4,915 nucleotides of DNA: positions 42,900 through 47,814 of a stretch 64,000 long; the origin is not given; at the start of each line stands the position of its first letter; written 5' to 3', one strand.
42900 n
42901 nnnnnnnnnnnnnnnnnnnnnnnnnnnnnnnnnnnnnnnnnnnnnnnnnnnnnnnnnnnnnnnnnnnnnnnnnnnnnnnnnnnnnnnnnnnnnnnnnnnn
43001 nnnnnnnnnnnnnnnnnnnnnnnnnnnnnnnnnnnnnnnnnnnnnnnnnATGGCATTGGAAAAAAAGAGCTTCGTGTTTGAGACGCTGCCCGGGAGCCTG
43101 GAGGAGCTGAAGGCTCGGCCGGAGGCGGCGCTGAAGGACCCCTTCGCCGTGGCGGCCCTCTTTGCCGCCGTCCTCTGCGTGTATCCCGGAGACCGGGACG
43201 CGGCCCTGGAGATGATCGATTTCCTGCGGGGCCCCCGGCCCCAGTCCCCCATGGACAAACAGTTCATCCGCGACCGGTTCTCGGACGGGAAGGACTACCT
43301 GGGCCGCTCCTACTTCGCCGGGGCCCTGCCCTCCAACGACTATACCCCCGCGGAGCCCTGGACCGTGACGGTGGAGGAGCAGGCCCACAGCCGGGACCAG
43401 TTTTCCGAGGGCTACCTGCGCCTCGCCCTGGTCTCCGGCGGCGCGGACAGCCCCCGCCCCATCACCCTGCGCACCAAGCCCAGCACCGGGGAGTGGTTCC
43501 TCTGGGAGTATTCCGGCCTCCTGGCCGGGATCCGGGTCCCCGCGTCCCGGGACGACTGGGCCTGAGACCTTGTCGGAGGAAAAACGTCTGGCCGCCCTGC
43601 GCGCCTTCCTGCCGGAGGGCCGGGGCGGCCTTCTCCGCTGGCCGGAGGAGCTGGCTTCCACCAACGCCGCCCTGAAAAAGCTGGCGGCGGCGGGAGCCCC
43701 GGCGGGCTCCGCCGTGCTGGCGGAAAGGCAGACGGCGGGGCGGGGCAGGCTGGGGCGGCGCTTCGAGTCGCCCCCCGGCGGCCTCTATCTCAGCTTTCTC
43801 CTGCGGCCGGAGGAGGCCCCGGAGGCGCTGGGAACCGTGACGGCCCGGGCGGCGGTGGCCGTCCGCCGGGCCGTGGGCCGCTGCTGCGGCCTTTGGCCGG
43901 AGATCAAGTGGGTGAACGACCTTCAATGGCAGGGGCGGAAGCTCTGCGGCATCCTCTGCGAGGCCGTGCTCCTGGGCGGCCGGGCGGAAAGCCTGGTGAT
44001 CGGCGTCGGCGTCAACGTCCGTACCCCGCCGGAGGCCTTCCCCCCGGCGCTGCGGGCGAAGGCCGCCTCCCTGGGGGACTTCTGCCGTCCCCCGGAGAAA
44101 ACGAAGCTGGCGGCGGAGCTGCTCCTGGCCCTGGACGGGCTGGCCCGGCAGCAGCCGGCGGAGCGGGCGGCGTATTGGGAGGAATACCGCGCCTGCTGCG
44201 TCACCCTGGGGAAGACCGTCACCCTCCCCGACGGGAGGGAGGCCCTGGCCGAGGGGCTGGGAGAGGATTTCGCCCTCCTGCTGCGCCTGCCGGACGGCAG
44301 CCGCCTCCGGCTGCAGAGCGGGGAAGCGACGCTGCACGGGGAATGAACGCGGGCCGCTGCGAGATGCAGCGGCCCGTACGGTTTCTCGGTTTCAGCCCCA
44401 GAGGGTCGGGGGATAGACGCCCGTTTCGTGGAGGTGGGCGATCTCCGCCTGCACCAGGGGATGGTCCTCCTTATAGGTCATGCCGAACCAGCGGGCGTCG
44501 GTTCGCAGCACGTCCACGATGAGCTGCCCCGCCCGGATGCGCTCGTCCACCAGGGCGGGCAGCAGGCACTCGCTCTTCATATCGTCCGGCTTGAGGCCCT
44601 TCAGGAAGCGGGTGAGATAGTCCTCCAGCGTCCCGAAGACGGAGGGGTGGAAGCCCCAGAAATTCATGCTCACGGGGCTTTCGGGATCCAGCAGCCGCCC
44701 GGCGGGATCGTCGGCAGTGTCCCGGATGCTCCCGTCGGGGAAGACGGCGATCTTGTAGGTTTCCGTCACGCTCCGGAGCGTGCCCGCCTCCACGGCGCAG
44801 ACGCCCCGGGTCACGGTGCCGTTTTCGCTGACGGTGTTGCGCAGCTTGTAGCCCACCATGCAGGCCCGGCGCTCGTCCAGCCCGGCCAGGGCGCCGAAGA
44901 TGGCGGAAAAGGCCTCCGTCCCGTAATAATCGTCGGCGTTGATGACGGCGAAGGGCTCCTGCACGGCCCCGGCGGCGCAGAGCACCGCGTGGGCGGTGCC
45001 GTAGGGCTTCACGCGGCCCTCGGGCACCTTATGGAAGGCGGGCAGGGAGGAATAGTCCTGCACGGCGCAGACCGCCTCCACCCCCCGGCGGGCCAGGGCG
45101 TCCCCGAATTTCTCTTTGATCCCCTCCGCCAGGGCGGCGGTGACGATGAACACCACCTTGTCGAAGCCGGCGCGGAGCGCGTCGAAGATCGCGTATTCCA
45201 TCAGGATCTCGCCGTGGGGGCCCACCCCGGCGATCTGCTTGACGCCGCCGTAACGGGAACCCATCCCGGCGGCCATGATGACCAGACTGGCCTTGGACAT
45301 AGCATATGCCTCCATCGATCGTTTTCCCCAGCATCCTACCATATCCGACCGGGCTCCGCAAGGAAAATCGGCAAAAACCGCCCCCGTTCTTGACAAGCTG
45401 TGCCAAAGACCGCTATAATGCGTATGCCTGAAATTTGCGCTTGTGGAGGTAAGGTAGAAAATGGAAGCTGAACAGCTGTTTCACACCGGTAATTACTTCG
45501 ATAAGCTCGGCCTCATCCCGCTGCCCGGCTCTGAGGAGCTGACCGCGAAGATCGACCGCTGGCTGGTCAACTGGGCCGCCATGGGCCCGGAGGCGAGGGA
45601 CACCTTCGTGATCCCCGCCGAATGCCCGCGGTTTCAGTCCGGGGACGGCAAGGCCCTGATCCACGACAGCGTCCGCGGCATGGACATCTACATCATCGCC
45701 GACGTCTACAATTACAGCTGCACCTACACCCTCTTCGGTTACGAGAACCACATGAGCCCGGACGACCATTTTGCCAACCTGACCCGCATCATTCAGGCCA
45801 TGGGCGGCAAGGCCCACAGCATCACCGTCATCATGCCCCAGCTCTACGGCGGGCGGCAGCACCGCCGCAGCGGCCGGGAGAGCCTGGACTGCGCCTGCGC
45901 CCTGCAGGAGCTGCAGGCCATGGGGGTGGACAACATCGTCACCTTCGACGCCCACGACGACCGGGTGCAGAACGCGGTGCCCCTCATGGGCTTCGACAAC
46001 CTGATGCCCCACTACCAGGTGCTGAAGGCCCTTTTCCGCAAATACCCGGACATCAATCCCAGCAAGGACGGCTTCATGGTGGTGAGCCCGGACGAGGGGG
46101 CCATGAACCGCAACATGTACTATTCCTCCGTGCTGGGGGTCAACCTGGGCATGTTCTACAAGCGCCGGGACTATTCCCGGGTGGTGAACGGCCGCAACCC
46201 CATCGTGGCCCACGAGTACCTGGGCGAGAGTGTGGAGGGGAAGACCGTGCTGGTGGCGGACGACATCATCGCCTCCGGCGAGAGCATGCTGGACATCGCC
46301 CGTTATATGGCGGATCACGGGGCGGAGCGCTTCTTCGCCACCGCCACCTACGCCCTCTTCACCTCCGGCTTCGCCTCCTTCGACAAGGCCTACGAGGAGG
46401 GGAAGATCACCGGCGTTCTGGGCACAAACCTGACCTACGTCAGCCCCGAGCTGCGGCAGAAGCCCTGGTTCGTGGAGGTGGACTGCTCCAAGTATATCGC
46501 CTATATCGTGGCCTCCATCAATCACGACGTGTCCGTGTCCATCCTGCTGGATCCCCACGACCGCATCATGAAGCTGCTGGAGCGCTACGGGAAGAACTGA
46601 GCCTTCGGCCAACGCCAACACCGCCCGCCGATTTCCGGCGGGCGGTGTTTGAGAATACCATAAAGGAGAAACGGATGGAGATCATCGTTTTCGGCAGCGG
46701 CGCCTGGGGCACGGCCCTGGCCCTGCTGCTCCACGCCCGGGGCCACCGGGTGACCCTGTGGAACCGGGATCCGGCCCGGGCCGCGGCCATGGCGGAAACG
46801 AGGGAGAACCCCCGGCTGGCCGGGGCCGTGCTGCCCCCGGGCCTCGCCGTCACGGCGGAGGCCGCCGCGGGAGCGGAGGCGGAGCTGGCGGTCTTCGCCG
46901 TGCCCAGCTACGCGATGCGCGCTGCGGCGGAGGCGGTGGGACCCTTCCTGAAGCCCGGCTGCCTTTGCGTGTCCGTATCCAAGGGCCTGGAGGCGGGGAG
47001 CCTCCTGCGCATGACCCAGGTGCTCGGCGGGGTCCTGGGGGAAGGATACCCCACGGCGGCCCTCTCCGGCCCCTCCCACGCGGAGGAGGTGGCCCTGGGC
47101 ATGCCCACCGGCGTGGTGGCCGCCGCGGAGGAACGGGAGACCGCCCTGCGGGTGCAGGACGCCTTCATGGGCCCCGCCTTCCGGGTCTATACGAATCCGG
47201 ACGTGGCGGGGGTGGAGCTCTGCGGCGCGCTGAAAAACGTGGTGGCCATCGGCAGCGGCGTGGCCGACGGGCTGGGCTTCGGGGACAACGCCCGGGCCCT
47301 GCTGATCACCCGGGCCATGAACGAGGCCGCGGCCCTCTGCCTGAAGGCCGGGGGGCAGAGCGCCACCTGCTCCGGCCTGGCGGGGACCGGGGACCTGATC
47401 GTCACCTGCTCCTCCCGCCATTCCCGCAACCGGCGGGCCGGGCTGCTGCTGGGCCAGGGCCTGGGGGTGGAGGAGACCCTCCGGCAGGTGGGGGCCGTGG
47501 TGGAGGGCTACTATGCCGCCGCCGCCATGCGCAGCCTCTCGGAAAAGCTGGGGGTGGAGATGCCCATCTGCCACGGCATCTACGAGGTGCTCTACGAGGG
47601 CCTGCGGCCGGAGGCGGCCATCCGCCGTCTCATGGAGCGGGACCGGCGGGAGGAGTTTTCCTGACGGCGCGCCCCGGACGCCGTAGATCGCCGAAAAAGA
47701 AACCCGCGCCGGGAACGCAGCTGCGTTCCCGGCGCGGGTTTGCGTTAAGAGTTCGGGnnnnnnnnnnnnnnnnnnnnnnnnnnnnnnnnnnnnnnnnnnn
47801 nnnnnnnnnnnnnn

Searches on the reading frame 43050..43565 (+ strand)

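Call 70: search_protein_families(library=pfam, proteins=[window:43050-43565:+], max_evalue=0.0001)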
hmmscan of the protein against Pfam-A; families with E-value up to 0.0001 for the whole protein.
window:43050-43565:+ (171 aa): 1 family
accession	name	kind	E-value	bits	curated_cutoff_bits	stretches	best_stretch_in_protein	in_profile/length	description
PF22043.2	DUF6935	-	3.6e-54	183.5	27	1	12-165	2-158/158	Domain of unknown function (DUF6935)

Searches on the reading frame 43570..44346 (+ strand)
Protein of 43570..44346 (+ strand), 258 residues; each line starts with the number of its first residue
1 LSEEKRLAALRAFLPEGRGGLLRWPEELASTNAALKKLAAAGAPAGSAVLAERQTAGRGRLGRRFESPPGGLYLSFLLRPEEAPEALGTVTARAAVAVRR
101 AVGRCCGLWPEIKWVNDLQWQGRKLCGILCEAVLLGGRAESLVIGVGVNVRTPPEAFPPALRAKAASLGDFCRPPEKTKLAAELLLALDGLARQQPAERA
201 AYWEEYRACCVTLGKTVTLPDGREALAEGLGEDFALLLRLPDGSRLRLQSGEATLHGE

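Call 70: search_protein_families(library=pfam, proteins=[window:43570-44346:+], max_evalue=0.0001)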
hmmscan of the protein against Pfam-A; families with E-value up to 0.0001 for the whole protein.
window:43570-44346:+ (258 aa): 1 family
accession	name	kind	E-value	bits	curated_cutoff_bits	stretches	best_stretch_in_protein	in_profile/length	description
PF03099.24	BPL_LplA_LipB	-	1.2e-20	74.2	21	1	29-149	6-133/133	Biotin/lipoate A/B protein ligase family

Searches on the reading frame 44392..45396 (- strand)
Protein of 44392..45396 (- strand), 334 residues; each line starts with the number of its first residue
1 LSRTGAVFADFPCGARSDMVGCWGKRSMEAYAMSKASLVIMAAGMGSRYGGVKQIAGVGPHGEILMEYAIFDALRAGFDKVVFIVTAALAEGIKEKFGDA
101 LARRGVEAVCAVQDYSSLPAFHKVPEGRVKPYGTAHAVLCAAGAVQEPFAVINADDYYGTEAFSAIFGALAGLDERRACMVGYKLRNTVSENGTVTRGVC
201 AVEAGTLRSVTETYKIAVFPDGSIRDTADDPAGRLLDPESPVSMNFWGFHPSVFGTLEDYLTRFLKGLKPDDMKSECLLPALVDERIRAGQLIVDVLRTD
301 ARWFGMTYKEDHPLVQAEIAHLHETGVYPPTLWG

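Call 16: search_protein_families(library=pfam, proteins=[window:44392-45396:-], max_evalue=0.001)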
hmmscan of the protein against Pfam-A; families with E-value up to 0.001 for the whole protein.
window:44392-45396:- (334 aa): 2 families
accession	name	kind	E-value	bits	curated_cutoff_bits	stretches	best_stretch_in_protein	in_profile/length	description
PF00483.29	NTP_transferase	-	7e-06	26.2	21.2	1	39-207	3-157/245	Nucleotidyl transferase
PF12804.13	NTP_transf_3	-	5.3e-05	23.9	27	1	39-109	2-63/160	MobA-like NTP transferase domain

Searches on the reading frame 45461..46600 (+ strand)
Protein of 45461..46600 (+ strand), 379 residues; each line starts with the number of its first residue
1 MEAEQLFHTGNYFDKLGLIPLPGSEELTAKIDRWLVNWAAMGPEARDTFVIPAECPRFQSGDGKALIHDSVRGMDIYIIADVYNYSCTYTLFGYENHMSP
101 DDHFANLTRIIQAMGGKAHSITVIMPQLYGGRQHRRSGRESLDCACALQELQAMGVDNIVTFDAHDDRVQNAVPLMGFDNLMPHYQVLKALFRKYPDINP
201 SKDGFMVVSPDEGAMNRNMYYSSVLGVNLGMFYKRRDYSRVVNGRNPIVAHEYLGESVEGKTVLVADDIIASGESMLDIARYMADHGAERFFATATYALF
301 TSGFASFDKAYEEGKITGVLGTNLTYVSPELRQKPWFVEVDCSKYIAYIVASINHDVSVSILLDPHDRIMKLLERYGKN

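Call 70: search_protein_families(library=pfam, proteins=[window:45461-46600:+], max_evalue=0.0001)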
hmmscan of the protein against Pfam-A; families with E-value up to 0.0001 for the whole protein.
window:45461-46600:+ (379 aa): 3 families
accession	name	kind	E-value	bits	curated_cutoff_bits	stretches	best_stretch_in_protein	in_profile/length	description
PF13793.12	Pribosyltran_N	-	3.7e-15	56.3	25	1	24-155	9-117/117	N-terminal domain of ribose phosphate pyrophosphokinase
PF00156.33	Pribosyltran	-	4.7e-13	49.2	26.3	1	206-291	32-118/158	Phosphoribosyl transferase domain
PF14572.12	Pribosyl_synth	-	1.5e-06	28.8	27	1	257-362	80-182/184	Phosphoribosyl synthetase-associated domain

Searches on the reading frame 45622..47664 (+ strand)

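Call 16: search_protein_families(library=pfam, proteins=[window:45622-47664:+], max_evalue=0.001)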
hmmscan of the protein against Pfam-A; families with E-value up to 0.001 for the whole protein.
window:45622-47664:+ (680 aa): 5 families
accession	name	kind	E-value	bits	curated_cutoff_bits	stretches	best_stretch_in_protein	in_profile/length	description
PF07479.19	NAD_Gly3P_dh_C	-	6.4e-51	172.7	25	1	527-667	1-141/142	NAD-dependent glycerol-3-phosphate dehydrogenase C-terminus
PF01210.29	NAD_Gly3P_dh_N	-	9.6e-40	136.6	23.1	1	354-507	2-157/158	NAD-dependent glycerol-3-phosphate dehydrogenase N-terminus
PF20618.3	GPD_NAD_C_bact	-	6e-20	72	27.6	1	587-652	1-65/66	Bacterial GPD, NAD-dependent C-terminal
PF02558.23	ApbA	-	1.6e-10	41.2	22.2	1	354-471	1-122/150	Ketopantoate reductase PanE/ApbA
PF03807.23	F420_oxidored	-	9.9e-07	29.7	21.6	1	354-453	2-92/94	NADP oxidoreductase coenzyme F420-dependent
